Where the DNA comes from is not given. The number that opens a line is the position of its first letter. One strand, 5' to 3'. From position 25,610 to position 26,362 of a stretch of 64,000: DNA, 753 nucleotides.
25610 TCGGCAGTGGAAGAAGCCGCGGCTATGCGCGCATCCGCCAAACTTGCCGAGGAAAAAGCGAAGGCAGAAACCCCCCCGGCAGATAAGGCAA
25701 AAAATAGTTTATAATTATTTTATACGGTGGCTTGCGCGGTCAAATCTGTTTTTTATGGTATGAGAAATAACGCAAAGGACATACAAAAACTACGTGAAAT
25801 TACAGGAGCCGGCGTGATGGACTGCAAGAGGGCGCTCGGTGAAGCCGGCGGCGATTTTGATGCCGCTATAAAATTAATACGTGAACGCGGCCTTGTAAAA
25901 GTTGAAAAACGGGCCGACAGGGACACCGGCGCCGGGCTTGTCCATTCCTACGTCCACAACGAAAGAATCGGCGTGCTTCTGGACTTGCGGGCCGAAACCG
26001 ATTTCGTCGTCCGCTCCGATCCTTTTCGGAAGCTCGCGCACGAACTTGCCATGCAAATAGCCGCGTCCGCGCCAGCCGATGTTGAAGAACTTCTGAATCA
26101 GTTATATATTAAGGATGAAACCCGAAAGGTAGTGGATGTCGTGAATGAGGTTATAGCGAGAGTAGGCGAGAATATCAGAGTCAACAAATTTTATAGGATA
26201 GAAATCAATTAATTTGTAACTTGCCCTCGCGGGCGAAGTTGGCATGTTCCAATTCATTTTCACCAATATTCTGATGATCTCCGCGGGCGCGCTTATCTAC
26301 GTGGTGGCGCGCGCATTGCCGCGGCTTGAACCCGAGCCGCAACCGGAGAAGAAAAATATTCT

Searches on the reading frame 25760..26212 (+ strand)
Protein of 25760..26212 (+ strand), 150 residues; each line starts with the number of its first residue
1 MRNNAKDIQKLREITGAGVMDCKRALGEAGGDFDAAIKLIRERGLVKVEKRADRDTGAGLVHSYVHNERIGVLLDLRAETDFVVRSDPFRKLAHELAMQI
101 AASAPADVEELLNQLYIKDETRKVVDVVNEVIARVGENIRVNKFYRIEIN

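Call 35: find_encoding_contigs(protein=window:25760-26212:+, flank=10000, max_places=6)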
Protein window:25760-26212:+ (150 aa): 1 contig read that carries it; 1 place shown.
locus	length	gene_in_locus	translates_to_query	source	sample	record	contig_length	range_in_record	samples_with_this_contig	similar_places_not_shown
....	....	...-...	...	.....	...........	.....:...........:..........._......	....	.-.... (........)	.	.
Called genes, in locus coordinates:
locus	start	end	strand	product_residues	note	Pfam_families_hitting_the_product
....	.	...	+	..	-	?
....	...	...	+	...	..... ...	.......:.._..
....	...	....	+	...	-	-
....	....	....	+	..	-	-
